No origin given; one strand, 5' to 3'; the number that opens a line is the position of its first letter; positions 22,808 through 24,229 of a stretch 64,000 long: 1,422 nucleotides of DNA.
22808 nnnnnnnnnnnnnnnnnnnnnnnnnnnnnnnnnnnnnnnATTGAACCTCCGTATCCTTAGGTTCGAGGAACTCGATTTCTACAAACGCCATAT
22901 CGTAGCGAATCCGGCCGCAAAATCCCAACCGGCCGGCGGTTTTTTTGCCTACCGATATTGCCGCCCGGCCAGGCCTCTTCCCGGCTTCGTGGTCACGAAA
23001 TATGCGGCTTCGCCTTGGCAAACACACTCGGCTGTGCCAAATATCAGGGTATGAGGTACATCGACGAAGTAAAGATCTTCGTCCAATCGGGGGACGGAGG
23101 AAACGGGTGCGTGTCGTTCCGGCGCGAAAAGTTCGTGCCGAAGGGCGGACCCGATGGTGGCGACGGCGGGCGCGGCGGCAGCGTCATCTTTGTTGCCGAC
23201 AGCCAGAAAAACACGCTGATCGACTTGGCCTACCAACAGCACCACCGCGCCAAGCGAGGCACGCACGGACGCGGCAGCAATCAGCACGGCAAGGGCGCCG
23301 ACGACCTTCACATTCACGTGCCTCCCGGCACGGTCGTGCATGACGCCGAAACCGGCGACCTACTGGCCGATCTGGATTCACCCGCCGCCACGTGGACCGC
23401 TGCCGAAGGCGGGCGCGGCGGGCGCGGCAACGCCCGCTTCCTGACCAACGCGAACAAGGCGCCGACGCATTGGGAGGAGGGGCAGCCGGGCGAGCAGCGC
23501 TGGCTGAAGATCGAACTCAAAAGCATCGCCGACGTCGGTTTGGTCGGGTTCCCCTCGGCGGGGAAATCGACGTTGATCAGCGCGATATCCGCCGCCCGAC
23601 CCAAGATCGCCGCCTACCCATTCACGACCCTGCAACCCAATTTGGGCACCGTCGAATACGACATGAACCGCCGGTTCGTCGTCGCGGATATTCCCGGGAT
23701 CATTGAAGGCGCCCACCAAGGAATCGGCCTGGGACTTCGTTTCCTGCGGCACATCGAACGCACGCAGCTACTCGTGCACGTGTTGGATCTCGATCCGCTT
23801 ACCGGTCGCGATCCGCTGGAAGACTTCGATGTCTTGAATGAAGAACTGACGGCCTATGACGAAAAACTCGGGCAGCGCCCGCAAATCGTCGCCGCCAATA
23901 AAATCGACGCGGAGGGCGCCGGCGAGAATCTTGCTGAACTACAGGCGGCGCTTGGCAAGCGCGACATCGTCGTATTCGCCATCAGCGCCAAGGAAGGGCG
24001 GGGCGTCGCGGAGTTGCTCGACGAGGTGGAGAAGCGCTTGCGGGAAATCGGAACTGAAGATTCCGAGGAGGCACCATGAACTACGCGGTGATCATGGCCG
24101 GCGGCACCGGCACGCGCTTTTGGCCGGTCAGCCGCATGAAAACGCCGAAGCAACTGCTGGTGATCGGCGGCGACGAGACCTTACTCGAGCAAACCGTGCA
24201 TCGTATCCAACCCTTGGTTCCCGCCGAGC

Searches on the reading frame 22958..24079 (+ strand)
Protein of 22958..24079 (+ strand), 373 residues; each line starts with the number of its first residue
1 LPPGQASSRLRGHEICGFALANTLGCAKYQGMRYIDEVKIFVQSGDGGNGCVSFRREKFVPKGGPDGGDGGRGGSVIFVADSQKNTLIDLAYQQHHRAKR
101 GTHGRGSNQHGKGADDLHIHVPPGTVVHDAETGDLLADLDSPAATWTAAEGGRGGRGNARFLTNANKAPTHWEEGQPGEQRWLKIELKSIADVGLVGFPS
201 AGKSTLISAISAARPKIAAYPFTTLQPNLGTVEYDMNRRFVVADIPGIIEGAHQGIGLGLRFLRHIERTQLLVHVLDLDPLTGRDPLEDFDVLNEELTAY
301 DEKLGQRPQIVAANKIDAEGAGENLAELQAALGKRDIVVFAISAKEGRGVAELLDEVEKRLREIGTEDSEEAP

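Call 11: search_protein_families(library=pfam, proteins=[window:22958-24079:+], max_evalue=0.001)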
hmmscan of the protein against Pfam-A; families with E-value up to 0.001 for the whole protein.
window:22958-24079:+ (373 aa): 5 families
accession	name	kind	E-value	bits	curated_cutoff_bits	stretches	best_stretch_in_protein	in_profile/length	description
PF01018.28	GTP1_OBG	-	4.5e-62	208.7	27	1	35-188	1-154/155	GTP1/OBG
PF01926.29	MMR_HSR1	-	4.8e-25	88.3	21.9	1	192-315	1-113/113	50S ribosome-binding GTPase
PF02421.24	FeoB_N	-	7.8e-10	38.9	27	1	193-248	3-57/156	Ferrous iron transport protein B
PF00025.27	Arf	-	3.7e-05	23.7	22.3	1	195-359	19-172/174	ADP-ribosylation factor family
PF03308.22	MeaB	-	0.00033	20.2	23.1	0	192-211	35-54/273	Methylmalonyl Co-A mutase-associated GTPase MeaB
